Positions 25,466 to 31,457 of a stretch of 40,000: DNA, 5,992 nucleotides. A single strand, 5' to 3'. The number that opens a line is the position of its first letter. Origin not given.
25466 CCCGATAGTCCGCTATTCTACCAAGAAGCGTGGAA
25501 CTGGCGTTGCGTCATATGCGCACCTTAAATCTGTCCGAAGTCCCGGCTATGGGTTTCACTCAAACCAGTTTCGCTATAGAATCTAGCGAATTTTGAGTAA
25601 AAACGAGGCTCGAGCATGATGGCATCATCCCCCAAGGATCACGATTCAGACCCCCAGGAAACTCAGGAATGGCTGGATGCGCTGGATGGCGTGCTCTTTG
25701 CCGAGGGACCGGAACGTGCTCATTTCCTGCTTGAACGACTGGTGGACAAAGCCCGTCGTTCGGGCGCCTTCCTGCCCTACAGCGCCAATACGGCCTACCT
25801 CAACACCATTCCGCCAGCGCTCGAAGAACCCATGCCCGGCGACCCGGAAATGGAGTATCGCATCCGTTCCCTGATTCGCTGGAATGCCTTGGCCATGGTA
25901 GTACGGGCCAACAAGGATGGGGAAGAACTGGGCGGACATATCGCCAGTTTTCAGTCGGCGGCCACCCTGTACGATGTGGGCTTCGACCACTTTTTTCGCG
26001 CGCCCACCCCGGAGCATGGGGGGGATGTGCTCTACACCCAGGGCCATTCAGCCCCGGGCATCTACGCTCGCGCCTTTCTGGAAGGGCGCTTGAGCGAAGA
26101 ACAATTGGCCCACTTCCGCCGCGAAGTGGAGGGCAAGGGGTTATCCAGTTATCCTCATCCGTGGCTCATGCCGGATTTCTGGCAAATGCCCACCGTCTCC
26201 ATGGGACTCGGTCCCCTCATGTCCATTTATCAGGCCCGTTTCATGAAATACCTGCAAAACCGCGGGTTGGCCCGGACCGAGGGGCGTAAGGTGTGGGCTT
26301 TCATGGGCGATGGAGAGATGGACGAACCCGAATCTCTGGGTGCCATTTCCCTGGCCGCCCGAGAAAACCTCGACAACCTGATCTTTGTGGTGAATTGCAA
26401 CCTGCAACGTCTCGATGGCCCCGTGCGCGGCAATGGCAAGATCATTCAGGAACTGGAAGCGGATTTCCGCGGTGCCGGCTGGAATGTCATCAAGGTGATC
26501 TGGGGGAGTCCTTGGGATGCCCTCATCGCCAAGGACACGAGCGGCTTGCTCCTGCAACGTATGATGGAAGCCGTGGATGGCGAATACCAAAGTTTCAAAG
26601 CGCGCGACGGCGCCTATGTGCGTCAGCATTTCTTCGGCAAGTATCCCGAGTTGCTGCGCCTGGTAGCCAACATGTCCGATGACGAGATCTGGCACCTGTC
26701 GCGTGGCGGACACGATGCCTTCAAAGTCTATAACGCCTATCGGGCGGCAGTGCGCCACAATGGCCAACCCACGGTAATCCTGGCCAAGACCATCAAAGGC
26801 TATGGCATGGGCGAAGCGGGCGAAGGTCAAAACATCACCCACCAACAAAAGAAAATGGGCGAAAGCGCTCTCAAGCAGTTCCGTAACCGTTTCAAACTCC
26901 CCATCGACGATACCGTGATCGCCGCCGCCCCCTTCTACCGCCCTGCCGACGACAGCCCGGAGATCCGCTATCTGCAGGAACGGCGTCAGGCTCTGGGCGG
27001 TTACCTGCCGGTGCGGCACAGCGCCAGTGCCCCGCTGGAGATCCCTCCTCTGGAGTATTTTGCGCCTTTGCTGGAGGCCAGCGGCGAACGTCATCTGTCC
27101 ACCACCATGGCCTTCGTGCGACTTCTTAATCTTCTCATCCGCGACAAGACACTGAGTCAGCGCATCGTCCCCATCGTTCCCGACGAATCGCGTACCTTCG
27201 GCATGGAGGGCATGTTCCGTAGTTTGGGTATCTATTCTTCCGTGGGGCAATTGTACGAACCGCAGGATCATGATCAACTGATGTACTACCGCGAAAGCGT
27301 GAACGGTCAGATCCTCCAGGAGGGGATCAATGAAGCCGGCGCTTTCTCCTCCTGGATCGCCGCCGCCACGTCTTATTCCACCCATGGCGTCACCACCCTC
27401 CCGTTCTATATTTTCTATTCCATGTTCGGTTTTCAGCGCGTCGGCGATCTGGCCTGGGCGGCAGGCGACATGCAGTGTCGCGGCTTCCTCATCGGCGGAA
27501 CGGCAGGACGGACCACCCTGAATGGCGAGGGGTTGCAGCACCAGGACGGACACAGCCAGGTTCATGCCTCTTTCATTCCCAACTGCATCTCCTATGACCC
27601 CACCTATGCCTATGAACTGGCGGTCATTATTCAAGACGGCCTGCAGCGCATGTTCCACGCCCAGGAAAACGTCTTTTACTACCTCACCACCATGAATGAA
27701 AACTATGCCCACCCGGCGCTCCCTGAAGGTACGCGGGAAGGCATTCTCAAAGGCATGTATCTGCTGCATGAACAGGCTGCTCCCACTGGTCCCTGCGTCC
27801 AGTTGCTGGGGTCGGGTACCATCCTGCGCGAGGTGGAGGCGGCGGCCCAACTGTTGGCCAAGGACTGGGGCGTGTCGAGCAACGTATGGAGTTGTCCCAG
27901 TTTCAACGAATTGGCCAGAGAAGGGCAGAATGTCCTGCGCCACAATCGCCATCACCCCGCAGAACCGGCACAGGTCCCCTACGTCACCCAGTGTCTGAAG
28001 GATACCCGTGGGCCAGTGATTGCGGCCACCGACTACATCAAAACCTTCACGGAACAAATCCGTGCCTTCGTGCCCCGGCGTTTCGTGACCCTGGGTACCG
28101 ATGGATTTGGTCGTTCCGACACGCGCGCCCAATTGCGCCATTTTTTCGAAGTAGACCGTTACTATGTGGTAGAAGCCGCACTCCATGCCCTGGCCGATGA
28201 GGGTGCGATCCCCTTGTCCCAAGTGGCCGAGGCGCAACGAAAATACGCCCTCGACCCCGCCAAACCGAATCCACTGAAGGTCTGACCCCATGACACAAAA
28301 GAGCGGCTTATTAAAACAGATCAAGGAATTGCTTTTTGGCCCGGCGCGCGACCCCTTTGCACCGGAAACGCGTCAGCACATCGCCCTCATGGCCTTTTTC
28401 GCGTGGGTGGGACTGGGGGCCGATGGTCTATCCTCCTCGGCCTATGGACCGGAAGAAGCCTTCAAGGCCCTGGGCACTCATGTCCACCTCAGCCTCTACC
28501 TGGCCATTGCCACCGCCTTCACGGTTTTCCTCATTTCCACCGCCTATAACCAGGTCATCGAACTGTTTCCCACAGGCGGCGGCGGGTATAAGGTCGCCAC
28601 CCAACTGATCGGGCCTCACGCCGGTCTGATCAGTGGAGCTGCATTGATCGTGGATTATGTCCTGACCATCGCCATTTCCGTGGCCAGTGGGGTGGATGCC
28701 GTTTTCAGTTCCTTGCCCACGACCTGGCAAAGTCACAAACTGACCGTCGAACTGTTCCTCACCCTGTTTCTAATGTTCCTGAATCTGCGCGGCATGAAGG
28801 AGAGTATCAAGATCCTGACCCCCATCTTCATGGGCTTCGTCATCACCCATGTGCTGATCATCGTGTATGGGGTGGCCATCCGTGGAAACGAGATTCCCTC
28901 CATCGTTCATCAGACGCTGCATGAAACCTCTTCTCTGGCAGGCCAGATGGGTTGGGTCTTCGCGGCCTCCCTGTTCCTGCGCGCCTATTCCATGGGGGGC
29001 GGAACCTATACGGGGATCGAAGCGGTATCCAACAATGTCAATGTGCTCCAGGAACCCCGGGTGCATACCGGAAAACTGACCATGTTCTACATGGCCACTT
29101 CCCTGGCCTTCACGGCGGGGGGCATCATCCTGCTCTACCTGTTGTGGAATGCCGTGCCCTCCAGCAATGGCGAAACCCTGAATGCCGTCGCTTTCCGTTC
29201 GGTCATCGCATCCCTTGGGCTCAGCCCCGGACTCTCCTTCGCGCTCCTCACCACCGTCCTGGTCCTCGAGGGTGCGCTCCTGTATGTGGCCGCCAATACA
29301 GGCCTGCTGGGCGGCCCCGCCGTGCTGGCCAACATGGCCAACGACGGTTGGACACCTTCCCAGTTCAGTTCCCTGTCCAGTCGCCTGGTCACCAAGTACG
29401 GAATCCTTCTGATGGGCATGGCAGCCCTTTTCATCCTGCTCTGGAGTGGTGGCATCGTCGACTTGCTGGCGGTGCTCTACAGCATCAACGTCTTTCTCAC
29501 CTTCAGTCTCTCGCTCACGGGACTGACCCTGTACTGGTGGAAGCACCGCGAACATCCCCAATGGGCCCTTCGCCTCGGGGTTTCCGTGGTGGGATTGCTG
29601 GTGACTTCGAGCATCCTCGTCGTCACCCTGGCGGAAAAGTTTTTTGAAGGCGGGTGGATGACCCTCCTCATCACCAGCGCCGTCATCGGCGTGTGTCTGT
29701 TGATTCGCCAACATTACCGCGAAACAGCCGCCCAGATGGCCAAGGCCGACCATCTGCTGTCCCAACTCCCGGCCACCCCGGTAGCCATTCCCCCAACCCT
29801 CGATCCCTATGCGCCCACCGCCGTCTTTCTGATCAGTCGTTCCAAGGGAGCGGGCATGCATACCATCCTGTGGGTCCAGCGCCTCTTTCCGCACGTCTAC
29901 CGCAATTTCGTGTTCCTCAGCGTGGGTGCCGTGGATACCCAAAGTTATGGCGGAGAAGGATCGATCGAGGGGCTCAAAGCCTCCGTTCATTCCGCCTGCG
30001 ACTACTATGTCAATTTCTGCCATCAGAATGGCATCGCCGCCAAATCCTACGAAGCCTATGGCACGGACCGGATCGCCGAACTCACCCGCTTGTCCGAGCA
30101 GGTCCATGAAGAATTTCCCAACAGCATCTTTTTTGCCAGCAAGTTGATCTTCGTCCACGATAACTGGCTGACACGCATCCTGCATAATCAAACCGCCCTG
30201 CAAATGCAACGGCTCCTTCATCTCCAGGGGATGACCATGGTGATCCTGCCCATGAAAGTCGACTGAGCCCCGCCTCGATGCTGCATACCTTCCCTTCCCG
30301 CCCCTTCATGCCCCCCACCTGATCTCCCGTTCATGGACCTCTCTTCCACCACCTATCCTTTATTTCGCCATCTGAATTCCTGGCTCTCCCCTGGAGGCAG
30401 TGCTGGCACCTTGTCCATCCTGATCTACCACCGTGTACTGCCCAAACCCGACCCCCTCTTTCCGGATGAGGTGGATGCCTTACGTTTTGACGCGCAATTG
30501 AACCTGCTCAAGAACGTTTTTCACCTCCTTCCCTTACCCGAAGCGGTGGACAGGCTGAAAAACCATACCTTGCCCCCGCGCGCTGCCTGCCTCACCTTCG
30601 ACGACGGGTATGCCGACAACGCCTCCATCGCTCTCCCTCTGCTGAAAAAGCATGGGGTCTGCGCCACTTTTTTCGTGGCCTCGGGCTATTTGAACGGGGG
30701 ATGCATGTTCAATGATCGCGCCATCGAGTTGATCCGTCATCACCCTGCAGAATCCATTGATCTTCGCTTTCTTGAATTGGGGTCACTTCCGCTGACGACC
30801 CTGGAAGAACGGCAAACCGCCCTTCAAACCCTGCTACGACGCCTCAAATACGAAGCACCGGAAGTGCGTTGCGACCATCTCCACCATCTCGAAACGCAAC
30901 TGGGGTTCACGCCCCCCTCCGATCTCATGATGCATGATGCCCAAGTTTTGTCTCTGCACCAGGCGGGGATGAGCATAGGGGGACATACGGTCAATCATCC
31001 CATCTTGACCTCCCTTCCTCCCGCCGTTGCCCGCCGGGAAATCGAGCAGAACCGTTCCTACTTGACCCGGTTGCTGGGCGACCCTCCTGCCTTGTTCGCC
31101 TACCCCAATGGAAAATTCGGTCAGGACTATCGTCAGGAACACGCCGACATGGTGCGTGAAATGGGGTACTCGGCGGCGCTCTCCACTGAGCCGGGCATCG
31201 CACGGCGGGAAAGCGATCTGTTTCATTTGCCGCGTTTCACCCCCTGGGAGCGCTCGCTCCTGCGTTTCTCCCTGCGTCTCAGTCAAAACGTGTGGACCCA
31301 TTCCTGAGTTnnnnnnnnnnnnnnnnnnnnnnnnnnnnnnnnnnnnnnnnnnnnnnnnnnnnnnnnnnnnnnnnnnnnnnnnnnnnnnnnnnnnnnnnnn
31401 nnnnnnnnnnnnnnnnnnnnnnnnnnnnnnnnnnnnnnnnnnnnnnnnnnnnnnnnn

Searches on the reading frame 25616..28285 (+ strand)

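Call 5: search_protein_families(library=ncbifam, proteins=[window:25616-28285:+])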
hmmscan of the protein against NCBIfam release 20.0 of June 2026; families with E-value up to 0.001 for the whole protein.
window:25616-28285:+ (889 aa): 6 families
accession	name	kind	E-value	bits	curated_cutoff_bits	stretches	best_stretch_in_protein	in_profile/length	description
TIGR00759.1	aceE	equivalog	0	1469.5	859.9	1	9-888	4-884/885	pyruvate dehydrogenase (acetyl-transferring), homodimeric type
TIGR03186.1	AKGDH_not_PDH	exception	0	1342.8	1408.3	1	8-878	3-877/889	alpha-ketoglutarate dehydrogenase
NF004559.0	PRK05899.2-5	equivalog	2e-24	85.8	488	2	106-294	38-218/627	transketolase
TIGR00232.1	tktlase_bact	equivalog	1.1e-15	57.1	682.25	1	140-297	58-214/654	transketolase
NF004556.0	PRK05899.2-2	equivalog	3.8e-12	45.3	575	1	105-298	40-219/639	transketolase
NF004558.0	PRK05899.2-4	equivalog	1.3e-07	30.4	788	1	139-294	60-212/651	transketolase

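Call 6: search_protein_families(library=pfam, proteins=[window:25616-28285:+])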
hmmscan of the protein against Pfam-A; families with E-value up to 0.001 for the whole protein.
window:25616-28285:+ (889 aa): 3 families
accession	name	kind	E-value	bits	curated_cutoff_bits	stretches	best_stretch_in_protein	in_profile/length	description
PF17831.6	PDH_E1_M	-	3e-114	380.5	23.2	1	475-700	2-229/229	Pyruvate dehydrogenase E1 component middle domain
PF22613.1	Transketolase_C_1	-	4.8e-23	81.9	27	1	713-847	1-113/113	Transketolase-like TK C-terminal domain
PF00456.26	Transketolase_N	-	3.1e-13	49.9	22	1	141-296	61-215/334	Transketolase, thiamine diphosphate binding domain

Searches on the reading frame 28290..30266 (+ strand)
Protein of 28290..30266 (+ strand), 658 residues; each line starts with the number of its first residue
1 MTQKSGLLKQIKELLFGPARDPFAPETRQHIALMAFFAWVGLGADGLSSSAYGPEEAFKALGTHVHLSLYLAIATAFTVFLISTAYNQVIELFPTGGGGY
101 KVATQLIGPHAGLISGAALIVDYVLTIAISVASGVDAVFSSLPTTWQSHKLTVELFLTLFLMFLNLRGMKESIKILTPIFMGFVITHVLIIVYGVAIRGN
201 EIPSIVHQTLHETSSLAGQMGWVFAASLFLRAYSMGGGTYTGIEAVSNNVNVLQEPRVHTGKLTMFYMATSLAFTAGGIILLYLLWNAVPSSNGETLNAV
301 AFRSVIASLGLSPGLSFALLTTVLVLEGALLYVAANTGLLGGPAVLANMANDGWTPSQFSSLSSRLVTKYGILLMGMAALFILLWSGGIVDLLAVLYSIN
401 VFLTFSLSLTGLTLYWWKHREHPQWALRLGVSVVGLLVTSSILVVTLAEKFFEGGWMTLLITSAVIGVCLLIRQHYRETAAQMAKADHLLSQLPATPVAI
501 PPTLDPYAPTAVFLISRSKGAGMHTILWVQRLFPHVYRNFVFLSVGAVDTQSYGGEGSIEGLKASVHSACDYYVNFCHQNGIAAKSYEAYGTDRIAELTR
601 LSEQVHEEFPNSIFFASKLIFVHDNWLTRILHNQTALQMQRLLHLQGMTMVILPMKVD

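Call 5: search_protein_families(library=ncbifam, proteins=[window:28290-30266:+])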
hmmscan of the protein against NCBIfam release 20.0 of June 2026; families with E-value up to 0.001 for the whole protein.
window:28290-30266:+ (658 aa): 0 families

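Call 6: search_protein_families(library=pfam, proteins=[window:28290-30266:+])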
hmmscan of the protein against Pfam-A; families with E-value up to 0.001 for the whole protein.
window:28290-30266:+ (658 aa): 3 families
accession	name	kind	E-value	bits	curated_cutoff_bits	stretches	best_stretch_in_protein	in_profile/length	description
PF13520.12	AA_permease_2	-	5.5e-17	62.2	27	1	67-445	32-403/427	Amino acid permease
PF00324.27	AA_permease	-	1.3e-07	31.2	24.6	1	68-417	30-383/470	Amino acid permease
PF02705.21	K_trans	-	1.8e-05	23.8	24.8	0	391-487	351-445/454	K+ potassium transporter integral membrane domain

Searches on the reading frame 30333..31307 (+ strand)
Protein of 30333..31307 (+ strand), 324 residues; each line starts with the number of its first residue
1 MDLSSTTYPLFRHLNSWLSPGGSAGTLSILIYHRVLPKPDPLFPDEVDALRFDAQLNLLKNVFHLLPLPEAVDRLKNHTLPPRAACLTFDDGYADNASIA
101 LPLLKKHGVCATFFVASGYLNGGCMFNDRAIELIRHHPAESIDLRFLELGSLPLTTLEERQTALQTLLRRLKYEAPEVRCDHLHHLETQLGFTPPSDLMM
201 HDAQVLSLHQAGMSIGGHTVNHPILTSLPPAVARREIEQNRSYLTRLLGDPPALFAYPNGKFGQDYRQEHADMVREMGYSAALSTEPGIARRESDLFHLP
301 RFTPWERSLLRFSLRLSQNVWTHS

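Call 5: search_protein_families(library=ncbifam, proteins=[window:30333-31307:+])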
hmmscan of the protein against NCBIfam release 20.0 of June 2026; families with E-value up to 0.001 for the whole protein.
window:30333-31307:+ (324 aa): 10 families
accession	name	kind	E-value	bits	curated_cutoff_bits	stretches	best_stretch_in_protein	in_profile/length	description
TIGR03938.2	deacetyl_PgaB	equivalog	1.7e-11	43.2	321.9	1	26-121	2-102/621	poly-beta-1,6-N-acetyl-D-glucosamine N-deacetylase PgaB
TIGR02764.1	spore_ybaN_pdaB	equivalog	7.1e-10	39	237.4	1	201-280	47-122/191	polysaccharide deacetylase family sporulation protein PdaB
NF045820.1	PgAcgDacpgdA_Strep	equivalog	3.7e-08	32.6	800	1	208-268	316-376/463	peptidoglycan-N-acetylglucosamine deacetylase PgdA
TIGR02884.1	spore_pdaA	equivalog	4.3e-08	33.1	298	0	86-121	40-76/224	delta-lactam-biosynthetic de-N-acetylase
NF050820.1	PolSacchBiosHfsH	equivalog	3.1e-05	23.7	400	0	200-271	81-152/249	oligosaccharide deacetylase HfsH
TIGR02873.1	spore_ylxY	hypoth_equivalog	5.3e-05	22.6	391.5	0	208-272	133-197/268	probable sporulation protein, polysaccharide deacetylase family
TIGR03933.1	PIA_icaB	equivalog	8.4e-05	22.2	248.35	0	50-122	38-111/245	intercellular adhesin biosynthesis polysaccharide N-deacetylase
NF045821.1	PgAcgDacpgdA1_Bac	equivalog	0.00015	20.7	400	0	208-263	136-191/282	peptidoglycan-N-acetylglucosamine deacetylase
NF011176.0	PRK14581.1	equivalog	0.00035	18.8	1091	0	74-111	98-135/673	poly-beta-1,6-N-acetyl-D-glucosamine N-deacetylase PgaB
TIGR04243.1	nodulat_NodB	equivalog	0.0006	19.3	240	0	83-121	2-41/197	chitooligosaccharide deacetylase NodB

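Call 6: search_protein_families(library=pfam, proteins=[window:30333-31307:+])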
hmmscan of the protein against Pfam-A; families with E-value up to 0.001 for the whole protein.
window:30333-31307:+ (324 aa): 1 family
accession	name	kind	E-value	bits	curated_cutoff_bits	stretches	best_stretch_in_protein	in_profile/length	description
PF01522.26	Polysacc_deac_1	-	1e-24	87.3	23.1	2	201-272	47-118/124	Polysaccharide deacetylase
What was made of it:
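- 30333..31307 (+): CE4 polysaccharide deacetylase with no obvious signal peptide. It is a probable fifth member of the system, separated from the operon by a divergent EmrB gene. Pfam Polysacc_deac_1 (call 6).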
